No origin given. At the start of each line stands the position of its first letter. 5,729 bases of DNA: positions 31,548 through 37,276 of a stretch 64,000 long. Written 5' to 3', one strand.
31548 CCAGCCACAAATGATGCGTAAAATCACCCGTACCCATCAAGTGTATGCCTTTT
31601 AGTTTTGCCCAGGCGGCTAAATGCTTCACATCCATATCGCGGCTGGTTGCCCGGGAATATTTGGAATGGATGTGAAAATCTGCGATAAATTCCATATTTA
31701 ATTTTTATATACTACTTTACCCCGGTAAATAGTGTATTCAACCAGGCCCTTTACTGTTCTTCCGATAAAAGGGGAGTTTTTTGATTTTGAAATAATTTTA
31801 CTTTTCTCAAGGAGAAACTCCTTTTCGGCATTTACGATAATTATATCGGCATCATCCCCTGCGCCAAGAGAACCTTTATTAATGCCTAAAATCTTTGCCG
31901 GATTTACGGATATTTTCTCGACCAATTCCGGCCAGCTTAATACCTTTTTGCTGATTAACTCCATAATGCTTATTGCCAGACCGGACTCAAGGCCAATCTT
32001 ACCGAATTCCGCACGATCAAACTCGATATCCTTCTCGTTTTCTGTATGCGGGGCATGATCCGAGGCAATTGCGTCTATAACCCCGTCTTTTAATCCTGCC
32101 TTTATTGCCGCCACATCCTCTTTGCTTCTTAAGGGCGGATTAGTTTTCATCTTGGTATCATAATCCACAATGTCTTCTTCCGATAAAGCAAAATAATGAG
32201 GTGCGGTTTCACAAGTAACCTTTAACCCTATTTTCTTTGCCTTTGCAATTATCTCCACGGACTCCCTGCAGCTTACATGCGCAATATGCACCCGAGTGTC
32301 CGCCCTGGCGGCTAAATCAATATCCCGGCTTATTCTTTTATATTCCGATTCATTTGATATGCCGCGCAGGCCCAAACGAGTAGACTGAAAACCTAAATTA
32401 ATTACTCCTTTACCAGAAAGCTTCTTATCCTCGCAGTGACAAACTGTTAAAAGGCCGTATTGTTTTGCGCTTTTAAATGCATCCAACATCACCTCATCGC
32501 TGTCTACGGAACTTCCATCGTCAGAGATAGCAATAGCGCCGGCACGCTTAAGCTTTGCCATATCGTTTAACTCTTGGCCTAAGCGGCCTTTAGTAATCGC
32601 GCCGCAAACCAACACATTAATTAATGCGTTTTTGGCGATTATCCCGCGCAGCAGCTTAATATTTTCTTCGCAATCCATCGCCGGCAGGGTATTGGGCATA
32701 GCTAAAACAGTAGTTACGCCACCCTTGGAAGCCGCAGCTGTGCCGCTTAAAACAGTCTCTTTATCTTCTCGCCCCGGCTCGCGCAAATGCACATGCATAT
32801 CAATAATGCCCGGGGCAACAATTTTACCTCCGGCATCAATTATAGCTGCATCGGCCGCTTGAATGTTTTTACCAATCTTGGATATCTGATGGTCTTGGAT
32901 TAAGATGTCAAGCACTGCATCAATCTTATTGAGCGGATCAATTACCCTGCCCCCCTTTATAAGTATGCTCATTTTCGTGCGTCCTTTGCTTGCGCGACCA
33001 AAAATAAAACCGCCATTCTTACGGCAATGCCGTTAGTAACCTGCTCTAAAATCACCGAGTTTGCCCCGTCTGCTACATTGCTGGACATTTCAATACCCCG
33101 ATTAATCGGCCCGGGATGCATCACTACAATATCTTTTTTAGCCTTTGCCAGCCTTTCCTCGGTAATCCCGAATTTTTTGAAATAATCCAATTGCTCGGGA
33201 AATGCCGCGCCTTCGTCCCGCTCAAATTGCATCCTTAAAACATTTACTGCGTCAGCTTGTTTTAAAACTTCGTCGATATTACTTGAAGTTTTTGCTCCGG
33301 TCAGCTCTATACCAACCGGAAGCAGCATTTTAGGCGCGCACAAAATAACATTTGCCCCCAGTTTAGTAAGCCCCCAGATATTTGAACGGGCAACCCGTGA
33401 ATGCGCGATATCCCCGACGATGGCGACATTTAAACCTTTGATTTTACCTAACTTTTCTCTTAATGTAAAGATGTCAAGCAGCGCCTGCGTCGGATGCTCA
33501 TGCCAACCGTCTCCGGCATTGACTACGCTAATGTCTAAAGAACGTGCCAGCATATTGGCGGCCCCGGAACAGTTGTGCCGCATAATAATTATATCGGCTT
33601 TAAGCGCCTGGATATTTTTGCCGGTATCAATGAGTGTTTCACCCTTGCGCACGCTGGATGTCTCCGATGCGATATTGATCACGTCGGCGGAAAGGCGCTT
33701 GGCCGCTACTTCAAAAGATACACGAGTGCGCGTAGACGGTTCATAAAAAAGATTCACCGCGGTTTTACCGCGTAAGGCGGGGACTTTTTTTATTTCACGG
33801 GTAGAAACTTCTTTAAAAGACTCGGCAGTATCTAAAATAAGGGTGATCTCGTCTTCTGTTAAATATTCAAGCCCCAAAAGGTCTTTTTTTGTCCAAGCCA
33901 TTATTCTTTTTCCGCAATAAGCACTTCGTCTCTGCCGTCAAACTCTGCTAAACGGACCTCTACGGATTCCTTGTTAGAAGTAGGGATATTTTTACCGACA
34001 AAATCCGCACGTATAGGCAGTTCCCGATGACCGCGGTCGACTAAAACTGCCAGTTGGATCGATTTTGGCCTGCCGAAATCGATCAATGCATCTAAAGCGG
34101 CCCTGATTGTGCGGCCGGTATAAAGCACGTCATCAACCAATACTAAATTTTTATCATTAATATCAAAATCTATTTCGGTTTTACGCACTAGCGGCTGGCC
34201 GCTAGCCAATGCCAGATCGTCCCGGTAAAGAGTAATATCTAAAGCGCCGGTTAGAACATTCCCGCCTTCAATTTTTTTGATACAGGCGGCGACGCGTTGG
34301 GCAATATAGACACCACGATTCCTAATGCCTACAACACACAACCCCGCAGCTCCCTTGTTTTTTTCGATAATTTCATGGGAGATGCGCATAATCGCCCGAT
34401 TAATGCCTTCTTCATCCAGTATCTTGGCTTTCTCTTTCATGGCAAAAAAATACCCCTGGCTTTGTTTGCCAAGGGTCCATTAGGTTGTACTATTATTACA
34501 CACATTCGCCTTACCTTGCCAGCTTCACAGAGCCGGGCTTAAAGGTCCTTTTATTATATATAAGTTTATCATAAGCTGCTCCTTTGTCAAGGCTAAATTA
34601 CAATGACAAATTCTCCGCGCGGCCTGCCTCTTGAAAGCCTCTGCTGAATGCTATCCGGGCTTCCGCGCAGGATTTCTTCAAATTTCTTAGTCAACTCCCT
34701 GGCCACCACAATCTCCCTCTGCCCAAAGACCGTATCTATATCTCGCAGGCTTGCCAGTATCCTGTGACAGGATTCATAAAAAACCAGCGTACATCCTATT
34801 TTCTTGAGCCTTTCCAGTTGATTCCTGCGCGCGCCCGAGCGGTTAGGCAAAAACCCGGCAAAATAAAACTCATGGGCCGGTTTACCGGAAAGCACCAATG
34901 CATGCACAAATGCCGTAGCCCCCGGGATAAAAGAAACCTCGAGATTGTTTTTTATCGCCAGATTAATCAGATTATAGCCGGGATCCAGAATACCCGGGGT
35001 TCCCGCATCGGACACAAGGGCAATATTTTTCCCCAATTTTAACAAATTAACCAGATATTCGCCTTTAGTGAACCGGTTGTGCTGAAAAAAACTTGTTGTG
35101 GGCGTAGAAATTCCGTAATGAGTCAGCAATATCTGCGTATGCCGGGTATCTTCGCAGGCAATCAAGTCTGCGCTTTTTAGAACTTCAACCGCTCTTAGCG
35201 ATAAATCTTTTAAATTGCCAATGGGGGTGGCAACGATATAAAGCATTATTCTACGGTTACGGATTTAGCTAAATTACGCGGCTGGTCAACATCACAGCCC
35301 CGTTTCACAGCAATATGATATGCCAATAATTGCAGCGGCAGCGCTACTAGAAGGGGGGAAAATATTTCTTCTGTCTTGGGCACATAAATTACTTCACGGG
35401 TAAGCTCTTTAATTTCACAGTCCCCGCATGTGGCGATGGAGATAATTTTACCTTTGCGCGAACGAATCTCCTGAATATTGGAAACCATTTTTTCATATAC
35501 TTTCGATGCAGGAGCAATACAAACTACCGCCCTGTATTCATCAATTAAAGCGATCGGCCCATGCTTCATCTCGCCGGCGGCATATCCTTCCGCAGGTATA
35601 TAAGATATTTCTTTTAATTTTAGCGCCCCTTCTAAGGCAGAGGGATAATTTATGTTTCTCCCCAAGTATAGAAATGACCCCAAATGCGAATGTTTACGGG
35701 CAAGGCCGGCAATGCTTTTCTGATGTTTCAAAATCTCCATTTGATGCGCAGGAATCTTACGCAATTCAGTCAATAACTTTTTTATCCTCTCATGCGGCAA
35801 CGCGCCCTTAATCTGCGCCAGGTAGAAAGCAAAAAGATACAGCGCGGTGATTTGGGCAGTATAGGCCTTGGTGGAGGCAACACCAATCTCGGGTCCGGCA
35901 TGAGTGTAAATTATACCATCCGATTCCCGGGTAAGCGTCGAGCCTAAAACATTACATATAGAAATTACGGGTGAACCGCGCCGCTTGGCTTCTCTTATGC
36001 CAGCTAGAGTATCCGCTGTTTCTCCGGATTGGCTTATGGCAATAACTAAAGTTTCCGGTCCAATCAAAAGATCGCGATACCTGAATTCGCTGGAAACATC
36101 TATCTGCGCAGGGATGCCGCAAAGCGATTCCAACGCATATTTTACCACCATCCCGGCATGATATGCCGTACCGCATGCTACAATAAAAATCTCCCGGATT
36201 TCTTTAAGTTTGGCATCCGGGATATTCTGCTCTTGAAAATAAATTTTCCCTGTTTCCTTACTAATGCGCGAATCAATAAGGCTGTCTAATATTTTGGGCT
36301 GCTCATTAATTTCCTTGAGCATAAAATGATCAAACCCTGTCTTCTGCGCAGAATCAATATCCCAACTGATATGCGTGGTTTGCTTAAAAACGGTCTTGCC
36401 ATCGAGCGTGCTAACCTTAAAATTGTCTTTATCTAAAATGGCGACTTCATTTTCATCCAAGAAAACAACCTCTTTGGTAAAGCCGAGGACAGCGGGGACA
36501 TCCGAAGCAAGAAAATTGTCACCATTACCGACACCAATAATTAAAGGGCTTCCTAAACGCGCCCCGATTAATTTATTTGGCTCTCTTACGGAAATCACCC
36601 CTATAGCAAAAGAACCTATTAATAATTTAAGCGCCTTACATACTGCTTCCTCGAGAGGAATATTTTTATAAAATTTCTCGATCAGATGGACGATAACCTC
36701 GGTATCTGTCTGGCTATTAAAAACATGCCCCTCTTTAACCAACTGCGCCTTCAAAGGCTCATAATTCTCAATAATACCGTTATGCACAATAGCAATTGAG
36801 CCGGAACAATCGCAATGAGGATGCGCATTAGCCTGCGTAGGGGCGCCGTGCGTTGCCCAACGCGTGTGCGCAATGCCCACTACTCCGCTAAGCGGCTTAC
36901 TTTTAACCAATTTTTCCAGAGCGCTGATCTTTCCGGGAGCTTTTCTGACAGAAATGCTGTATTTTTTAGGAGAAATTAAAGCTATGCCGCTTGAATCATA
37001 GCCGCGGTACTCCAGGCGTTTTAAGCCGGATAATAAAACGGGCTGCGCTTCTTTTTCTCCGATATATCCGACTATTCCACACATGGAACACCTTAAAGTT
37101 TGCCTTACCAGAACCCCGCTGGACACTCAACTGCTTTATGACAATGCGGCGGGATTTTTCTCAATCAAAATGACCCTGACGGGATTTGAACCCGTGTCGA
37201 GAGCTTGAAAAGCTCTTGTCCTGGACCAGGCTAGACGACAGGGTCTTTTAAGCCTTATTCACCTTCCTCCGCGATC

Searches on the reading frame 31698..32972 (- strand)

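Call 55: search_protein_families(library=pfam, proteins=[window:31698-32972:-], max_evalue=0.00001)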
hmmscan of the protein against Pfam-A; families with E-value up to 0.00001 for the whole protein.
window:31698-32972:- (424 aa): 3 families
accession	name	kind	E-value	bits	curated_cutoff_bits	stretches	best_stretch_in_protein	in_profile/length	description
PF01979.26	Amidohydro_1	-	8.3e-32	111.2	25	1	51-421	1-345/345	Amidohydrolase family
PF07969.17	Amidohydro_3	-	3.1e-16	60.3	29.7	1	340-422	402-472/472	Amidohydrolase family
PF12890.13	DHOase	-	9.6e-11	42.4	21.2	1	50-238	2-142/142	Dihydro-orotase-like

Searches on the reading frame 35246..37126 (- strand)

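Call 56: search_protein_families(library=pfam, proteins=[window:35246-37126:-], max_evalue=0.00001)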
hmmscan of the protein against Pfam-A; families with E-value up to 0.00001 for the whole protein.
window:35246-37126:- (626 aa): 4 families
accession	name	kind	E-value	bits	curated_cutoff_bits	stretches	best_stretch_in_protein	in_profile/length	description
PF01380.27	SIS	-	2.2e-55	186.4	25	2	307-433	2-129/131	SIS domain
PF13522.11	GATase_6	-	8.7e-19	68.3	27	1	82-200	11-121/130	Glutamine amidotransferase domain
PF13537.11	GATase_7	-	1.8e-14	54.2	25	1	97-212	9-120/123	Glutamine amidotransferase domain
PF13230.11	GATase_4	-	7.9e-08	32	23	1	43-157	33-146/272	Glutamine amidotransferases class-II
